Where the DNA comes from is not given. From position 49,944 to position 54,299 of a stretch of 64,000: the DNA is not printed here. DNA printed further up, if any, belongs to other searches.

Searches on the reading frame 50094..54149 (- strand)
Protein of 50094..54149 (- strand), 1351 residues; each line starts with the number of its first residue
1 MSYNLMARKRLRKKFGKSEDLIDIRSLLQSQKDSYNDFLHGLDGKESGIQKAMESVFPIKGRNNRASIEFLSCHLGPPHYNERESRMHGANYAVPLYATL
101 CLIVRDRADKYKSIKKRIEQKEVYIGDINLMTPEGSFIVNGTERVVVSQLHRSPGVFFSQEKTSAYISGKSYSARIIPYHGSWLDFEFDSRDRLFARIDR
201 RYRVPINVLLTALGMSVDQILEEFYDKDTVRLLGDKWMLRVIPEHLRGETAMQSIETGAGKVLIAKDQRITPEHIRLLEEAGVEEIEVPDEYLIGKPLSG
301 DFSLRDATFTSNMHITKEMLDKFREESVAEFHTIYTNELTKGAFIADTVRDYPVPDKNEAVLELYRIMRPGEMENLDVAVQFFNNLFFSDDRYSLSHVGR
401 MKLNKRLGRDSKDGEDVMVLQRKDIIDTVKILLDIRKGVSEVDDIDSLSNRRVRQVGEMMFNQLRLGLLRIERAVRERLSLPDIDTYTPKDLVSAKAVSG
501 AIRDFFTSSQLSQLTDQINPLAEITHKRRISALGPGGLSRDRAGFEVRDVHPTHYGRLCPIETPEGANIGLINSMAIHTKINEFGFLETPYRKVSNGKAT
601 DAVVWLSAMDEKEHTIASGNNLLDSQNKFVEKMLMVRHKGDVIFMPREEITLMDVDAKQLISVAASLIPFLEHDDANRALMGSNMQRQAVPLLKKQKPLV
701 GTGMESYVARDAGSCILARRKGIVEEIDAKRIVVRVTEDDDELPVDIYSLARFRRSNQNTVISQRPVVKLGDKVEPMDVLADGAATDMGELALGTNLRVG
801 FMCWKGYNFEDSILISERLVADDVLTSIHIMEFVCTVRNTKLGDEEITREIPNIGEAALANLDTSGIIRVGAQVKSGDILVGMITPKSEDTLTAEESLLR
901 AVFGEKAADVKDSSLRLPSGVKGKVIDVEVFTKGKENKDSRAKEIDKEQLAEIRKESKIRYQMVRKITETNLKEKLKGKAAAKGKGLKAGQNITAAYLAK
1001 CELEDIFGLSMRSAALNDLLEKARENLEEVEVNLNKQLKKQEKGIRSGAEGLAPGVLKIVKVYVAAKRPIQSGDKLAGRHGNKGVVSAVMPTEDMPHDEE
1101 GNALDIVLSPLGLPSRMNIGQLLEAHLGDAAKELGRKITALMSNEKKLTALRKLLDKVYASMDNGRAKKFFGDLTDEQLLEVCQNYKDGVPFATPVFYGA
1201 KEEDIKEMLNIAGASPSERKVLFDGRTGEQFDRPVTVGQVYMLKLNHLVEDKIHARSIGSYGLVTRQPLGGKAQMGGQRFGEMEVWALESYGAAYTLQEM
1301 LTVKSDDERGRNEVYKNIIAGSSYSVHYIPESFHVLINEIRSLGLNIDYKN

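Call 67: find_homologous_proteins(query=window:50094-54149:-, max_evalue=1e-100)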
Query window:50094-54149:- (1351 aa): 8000 proteins with E <= 1e-100 among 8000 candidates; the best 120 are listed.
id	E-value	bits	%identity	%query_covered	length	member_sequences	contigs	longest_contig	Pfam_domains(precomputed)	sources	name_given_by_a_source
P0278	0.0e+0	3001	100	100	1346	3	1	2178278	PF04565.22,PF04561.20,PF04560.26,PF10385.15,PF04563.21,PF00562.34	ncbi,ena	-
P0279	0.0e+0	2280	75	100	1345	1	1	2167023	PF04565.22,PF04561.20,PF04560.26,PF10385.15,PF04563.21,PF00562.34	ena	-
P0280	0.0e+0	2251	74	100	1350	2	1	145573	PF04565.22,PF04561.20,PF04560.26,PF10385.15,PF04563.21,PF00562.34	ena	-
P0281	0.0e+0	1891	63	100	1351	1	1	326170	PF04565.22,PF04561.20,PF04560.26,PF10385.15,PF04563.21,PF00562.34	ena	-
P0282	0.0e+0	1845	62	99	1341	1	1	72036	PF04565.22,PF04561.20,PF04560.26,PF10385.15,PF04563.21,PF00562.34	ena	-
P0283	0.0e+0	1842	62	100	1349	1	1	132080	PF04565.22,PF04561.20,PF04560.26,PF10385.15,PF04563.21,PF00562.34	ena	-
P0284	0.0e+0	1835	61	99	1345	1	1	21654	PF04565.22,PF04561.20,PF04560.26,PF10385.15,PF04563.21,PF00562.34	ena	-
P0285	0.0e+0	1821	61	100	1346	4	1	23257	PF04565.22,PF04561.20,PF04560.26,PF10385.15,PF04563.21,PF00562.34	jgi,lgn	-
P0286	0.0e+0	1821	61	100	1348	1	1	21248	PF04565.22,PF04561.20,PF04560.26,PF10385.15,PF04563.21,PF00562.34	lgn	-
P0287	0.0e+0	1821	61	100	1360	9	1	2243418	PF04565.22,PF04561.20,PF04560.26,PF10385.15,PF04563.21,PF00562.34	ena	-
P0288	0.0e+0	1806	60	100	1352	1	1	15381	PF04565.22,PF04561.20,PF04560.26,PF10385.15,PF04563.21,PF00562.34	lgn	-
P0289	0.0e+0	1805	61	100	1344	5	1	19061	PF04565.22,PF04561.20,PF04560.26,PF10385.15,PF04563.21,PF00562.34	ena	-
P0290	0.0e+0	1790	61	100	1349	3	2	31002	PF04565.22,PF04561.20,PF04560.26,PF10385.15,PF04563.21,PF00562.34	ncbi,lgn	-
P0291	0.0e+0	1774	59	100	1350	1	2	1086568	PF04565.22,PF04561.20,PF04560.26,PF10385.15,PF04563.21,PF00562.34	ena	-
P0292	0.0e+0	1768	60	100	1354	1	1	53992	PF04565.22,PF04561.20,PF04560.26,PF10385.15,PF04563.21,PF00562.34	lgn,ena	-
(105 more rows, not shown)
